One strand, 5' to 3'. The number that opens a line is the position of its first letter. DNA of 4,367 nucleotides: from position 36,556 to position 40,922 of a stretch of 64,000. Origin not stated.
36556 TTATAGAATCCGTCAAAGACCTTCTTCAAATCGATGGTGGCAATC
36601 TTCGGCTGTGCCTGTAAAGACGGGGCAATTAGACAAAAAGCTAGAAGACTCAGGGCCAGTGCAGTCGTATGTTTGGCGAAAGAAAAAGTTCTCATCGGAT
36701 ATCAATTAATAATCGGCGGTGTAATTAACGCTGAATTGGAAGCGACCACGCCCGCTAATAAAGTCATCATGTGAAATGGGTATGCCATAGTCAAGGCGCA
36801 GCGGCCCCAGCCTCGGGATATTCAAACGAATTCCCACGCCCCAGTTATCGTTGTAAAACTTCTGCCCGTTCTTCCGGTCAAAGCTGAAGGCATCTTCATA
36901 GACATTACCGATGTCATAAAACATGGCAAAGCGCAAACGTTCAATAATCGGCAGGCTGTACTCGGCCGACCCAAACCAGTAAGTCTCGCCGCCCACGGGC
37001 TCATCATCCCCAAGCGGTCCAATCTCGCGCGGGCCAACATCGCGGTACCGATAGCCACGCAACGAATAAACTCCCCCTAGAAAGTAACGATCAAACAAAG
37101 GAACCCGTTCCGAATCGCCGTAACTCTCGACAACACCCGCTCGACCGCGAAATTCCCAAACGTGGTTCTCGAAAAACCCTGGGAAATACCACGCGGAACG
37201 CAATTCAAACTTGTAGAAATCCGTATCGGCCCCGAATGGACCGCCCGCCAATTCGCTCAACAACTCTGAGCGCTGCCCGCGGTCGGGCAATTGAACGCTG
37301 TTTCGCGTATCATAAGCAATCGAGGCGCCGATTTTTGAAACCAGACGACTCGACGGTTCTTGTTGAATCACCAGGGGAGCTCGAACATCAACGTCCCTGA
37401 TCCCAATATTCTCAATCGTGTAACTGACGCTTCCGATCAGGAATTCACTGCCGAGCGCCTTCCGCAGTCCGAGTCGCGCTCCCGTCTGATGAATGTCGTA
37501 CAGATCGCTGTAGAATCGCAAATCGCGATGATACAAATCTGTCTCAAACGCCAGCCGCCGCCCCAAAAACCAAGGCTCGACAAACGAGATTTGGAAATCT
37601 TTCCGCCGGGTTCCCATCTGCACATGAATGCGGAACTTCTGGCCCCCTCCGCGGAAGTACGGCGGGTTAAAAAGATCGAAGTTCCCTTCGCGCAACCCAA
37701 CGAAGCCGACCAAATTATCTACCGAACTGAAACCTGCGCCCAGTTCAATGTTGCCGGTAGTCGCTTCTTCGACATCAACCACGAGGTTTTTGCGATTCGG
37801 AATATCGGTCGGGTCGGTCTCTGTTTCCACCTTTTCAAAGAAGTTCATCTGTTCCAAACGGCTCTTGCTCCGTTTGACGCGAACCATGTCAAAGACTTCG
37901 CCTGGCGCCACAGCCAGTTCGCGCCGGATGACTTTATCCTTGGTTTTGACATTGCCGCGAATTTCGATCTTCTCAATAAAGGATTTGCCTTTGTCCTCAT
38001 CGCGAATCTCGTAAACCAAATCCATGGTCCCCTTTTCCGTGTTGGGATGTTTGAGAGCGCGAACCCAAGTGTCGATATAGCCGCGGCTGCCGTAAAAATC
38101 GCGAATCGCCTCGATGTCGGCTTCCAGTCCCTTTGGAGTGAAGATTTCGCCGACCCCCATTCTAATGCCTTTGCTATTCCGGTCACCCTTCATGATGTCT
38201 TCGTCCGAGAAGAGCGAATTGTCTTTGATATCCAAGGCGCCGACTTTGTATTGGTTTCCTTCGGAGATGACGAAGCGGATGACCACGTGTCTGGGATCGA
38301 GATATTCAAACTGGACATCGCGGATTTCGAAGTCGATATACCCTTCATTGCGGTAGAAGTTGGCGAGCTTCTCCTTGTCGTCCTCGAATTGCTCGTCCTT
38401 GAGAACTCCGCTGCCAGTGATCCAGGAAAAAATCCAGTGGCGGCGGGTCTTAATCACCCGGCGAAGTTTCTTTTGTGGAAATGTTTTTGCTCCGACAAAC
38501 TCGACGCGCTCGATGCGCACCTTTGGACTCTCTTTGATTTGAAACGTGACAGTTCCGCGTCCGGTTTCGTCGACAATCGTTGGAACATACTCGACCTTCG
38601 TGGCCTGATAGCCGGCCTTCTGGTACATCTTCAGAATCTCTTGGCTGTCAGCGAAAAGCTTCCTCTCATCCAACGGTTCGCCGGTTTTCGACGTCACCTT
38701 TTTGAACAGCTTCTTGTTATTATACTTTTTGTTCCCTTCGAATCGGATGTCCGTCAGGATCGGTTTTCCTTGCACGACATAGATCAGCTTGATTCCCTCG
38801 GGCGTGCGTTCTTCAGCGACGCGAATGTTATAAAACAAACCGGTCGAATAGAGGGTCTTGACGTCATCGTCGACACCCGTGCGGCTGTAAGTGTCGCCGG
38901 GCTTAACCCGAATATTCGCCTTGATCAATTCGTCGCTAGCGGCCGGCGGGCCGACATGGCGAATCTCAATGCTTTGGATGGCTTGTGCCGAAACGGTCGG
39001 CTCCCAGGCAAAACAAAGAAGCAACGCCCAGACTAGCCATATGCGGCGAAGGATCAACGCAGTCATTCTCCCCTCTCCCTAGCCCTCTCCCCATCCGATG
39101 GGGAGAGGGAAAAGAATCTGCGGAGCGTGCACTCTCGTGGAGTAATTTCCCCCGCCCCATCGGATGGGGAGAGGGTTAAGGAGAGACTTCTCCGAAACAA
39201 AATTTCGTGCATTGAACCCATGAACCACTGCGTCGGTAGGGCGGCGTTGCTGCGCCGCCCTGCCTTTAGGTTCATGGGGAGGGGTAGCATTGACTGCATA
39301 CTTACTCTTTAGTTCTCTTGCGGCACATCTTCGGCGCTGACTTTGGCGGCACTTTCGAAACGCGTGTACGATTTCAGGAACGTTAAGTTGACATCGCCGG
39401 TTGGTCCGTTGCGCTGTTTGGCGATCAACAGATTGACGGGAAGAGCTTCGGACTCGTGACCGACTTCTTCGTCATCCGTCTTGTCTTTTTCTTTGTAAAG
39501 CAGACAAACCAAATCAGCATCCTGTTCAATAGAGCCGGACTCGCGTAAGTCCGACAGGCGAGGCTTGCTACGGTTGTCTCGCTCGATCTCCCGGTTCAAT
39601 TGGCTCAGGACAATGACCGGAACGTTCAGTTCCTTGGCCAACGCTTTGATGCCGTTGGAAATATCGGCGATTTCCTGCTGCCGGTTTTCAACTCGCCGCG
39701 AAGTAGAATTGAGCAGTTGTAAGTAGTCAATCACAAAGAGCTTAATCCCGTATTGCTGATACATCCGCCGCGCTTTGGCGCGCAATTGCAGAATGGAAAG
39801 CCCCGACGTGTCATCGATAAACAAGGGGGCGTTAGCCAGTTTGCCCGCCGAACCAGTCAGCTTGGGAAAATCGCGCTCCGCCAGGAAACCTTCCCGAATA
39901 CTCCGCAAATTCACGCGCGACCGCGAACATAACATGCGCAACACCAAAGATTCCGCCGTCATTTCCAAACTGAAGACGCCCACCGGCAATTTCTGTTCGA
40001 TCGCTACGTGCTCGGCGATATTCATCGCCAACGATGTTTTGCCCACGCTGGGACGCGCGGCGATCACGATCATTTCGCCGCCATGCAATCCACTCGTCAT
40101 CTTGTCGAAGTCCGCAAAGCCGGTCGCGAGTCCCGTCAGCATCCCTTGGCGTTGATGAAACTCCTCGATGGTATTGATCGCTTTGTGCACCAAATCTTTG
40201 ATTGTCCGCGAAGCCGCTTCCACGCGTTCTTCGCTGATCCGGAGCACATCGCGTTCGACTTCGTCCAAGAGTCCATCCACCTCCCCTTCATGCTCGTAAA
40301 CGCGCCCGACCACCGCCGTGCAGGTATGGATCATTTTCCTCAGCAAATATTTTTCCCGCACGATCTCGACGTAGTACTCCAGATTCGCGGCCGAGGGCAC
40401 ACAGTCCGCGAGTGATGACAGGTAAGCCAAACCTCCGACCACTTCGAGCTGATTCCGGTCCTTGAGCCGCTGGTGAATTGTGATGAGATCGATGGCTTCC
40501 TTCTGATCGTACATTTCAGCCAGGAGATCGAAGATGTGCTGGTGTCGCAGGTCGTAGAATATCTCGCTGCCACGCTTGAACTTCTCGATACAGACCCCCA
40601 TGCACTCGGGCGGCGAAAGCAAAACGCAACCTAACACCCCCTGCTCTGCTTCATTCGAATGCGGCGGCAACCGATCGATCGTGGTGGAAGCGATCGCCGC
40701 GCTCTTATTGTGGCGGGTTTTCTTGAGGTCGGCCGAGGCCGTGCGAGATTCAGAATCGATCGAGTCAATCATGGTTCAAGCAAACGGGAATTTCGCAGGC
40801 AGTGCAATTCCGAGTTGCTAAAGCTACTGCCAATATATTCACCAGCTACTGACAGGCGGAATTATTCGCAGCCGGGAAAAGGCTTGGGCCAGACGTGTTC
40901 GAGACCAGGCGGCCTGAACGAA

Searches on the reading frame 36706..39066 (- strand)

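Call 60: search_protein_families(library=pfam, proteins=[window:36706-39066:-], max_evalue=0.00001)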
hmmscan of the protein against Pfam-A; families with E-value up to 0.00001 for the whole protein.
window:36706-39066:- (786 aa): 3 families
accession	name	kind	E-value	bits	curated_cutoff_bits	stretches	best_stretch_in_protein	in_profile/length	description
PF01103.29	Omp85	-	1.2e-60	206.2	24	1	471-781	2-322/325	Omp85 superfamily domain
PF07244.20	POTRA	-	1.3e-54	183.3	21.3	4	364-434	3-78/79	Surface antigen variable number repeat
PF08479.16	POTRA_2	-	6.3e-10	39.2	24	0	104-162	3-61/76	POTRA domain, ShlB-type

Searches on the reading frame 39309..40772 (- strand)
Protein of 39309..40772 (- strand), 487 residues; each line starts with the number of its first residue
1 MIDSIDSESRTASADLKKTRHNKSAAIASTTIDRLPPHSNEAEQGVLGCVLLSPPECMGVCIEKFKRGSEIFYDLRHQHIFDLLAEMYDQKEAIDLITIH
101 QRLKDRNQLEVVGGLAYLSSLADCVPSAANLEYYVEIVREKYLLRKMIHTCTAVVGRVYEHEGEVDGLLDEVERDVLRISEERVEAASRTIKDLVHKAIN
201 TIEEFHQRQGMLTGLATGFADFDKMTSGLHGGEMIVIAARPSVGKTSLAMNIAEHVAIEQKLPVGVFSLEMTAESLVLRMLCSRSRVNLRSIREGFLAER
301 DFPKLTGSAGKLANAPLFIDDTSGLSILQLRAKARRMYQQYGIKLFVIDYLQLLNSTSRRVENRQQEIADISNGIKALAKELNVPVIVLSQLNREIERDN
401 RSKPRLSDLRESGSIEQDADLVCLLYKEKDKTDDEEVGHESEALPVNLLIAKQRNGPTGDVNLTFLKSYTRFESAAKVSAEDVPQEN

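Call 60: search_protein_families(library=pfam, proteins=[window:39309-40772:-], max_evalue=0.00001)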
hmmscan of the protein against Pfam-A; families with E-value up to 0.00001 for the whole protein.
window:39309-40772:- (487 aa): 3 families
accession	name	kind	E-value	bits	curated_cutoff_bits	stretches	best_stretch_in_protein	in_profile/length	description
PF03796.21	DnaB_C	-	2.9e-100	335.3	27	1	214-473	1-254/255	DnaB-like helicase C terminal domain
PF00772.26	DnaB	-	9.7e-29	99.9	23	1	36-140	2-103/103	DnaB-like helicase N terminal domain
PF13481.12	AAA_25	-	5.2e-11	43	27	1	230-393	31-191/195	AAA domain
